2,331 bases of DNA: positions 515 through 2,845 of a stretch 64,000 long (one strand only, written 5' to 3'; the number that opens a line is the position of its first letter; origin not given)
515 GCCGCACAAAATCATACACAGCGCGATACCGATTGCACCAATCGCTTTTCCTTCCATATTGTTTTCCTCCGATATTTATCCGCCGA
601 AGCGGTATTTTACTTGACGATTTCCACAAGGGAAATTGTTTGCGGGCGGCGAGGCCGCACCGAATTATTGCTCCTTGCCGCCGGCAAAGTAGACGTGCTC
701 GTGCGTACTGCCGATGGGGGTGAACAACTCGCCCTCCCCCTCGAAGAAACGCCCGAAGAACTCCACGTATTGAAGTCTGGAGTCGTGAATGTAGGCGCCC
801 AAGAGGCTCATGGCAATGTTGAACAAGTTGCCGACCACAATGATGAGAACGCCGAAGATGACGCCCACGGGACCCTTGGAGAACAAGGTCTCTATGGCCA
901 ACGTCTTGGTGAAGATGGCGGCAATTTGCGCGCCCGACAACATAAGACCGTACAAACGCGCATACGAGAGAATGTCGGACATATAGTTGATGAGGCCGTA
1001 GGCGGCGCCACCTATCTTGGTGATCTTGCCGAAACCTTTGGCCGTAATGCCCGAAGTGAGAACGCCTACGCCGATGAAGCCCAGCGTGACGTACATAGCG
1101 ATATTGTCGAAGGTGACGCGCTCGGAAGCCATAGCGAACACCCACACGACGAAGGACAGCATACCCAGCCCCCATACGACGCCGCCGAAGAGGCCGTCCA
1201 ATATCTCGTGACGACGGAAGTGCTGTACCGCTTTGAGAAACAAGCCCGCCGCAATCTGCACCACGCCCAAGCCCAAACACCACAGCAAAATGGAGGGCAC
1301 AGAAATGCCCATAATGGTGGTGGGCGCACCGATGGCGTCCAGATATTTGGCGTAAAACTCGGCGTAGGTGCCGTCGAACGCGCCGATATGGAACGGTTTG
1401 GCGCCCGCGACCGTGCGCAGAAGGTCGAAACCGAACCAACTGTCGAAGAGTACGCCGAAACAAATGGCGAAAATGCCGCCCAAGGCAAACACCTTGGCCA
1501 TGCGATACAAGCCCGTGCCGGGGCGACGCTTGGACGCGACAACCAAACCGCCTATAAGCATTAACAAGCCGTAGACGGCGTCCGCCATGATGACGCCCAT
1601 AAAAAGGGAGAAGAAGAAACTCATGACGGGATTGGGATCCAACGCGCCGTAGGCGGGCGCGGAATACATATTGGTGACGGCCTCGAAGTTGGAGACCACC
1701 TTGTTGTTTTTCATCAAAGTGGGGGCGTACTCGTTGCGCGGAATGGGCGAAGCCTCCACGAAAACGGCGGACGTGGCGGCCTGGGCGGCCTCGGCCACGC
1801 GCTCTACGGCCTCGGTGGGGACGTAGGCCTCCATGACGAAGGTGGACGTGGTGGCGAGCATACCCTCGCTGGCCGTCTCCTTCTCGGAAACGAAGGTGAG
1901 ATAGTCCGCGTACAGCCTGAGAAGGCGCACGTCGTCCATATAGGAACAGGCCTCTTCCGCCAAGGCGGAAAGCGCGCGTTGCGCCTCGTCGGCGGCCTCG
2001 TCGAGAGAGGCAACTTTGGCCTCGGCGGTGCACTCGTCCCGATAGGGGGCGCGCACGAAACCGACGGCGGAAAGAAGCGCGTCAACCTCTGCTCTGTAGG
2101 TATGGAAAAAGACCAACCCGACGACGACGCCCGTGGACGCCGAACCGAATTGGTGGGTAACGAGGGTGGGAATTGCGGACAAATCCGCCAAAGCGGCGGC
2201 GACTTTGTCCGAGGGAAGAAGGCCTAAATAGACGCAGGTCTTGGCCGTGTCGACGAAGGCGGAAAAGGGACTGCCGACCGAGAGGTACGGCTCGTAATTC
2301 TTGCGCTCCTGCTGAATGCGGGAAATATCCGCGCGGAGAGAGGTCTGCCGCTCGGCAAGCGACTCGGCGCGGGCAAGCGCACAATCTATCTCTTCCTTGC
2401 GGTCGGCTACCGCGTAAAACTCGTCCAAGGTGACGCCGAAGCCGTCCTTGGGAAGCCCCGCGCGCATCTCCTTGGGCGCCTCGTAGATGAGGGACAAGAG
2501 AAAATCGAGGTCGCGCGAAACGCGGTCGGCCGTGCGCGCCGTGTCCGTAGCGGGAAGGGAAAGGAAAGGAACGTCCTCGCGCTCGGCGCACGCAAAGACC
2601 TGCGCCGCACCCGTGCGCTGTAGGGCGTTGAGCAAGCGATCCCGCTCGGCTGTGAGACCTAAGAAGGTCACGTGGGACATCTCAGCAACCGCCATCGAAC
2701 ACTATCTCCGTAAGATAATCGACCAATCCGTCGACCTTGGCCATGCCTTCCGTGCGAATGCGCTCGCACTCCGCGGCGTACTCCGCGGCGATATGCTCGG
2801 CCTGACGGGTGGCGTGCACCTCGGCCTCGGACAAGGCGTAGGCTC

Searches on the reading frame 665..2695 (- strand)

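Call 10: search_protein_families(library=pfam, proteins=[window:665-2695:-], max_evalue=0.001)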
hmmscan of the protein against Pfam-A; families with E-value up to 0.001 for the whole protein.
window:665-2695:- (676 aa): 1 family
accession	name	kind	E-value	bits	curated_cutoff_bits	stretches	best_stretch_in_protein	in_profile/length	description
PF01496.24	V_ATPase_I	-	8.1e-23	80.7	30.7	2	281-422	304-458/815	V-type ATPase 116kDa subunit family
